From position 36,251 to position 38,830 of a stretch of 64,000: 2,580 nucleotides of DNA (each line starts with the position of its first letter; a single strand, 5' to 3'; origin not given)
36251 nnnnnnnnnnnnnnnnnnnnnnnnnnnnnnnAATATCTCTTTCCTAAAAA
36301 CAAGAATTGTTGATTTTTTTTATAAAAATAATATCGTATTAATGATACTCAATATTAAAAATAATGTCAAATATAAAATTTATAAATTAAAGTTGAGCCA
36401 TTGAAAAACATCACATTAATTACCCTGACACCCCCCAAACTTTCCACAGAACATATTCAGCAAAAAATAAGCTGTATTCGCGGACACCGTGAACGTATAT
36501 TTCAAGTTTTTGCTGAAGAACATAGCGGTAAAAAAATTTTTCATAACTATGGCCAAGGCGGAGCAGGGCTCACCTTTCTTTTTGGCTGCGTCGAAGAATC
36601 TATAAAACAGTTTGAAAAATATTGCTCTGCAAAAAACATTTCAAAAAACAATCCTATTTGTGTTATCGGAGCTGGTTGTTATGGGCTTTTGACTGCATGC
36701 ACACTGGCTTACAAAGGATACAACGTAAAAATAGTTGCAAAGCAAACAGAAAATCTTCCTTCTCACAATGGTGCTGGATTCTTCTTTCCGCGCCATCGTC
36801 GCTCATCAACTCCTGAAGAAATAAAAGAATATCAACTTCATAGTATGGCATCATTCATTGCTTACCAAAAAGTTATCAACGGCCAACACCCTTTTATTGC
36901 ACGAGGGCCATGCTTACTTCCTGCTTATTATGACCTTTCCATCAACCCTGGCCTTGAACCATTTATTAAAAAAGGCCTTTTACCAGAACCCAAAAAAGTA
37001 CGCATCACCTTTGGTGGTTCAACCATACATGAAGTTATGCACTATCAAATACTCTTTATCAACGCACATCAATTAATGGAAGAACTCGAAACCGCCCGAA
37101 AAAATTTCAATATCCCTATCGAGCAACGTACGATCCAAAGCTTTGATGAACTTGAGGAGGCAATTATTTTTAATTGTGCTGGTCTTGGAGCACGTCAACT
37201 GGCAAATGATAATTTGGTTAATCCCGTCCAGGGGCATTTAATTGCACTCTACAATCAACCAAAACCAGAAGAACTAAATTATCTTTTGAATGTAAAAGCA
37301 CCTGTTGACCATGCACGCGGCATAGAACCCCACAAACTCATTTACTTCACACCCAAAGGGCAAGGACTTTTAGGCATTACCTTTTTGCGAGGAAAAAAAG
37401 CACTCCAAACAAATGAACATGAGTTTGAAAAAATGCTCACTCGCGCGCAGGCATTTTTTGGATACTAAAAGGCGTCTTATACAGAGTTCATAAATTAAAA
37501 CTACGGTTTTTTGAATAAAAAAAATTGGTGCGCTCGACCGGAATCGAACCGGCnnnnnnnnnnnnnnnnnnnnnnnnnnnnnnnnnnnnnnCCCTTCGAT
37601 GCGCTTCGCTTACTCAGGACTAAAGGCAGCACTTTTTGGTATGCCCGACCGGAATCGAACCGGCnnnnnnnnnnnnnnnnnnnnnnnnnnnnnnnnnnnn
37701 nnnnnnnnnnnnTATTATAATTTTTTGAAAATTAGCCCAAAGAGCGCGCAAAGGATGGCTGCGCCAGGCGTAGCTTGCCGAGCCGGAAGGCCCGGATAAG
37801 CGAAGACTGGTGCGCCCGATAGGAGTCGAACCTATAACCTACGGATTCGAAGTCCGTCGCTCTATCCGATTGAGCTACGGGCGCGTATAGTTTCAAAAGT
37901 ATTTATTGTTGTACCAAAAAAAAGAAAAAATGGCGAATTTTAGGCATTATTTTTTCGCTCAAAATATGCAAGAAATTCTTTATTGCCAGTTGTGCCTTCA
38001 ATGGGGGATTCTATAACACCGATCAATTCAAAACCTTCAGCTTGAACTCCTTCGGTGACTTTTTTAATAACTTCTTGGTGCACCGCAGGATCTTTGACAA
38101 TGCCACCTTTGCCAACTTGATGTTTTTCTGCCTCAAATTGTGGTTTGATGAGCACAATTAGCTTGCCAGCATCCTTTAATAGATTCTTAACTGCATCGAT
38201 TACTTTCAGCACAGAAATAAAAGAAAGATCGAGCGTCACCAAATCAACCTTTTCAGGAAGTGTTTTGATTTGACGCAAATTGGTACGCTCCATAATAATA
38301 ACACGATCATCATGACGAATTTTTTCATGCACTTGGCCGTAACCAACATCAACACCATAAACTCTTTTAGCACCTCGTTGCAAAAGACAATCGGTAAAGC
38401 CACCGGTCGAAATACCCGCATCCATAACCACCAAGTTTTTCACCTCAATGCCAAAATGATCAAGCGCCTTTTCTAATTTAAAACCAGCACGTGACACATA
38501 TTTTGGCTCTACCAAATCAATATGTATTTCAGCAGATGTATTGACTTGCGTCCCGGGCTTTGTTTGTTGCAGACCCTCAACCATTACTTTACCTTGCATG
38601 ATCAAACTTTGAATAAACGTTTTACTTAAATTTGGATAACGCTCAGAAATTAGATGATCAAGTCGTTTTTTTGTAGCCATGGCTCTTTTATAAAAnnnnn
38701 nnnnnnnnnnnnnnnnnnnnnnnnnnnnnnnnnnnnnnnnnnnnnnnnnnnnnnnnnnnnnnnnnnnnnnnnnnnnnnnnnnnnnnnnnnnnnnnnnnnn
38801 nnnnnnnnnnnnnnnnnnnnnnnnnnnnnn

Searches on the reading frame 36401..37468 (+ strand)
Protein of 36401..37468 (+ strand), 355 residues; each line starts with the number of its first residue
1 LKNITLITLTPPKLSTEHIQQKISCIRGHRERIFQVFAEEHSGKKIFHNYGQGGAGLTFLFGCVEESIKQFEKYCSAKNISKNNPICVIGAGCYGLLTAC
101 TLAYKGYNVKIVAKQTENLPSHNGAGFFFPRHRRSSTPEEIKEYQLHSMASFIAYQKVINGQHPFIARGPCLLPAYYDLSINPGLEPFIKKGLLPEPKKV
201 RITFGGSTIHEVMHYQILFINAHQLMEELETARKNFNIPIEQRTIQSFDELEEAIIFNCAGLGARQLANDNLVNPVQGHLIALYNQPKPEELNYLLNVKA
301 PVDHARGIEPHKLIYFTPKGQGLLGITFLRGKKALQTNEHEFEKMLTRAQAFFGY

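Call 64: search_protein_families(library=pfam, proteins=[window:36401-37468:+], max_evalue=0.00001)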
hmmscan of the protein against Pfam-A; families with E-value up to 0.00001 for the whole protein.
window:36401-37468:+ (355 aa): 1 family
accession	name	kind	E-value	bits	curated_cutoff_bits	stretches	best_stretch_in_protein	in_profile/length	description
PF01266.30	DAO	-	4.2e-15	56.6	27.9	1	86-353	2-297/353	FAD dependent oxidoreductase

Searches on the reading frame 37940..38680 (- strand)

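Call 64: search_protein_families(library=pfam, proteins=[window:37940-38680:-], max_evalue=0.00001)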
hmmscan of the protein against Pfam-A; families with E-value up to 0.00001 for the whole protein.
window:37940-38680:- (246 aa): 1 family
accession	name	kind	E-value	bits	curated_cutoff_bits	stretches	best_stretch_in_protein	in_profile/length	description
PF01728.25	FtsJ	-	2.2e-46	158.5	24.1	1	61-240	1-179/181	FtsJ-like methyltransferase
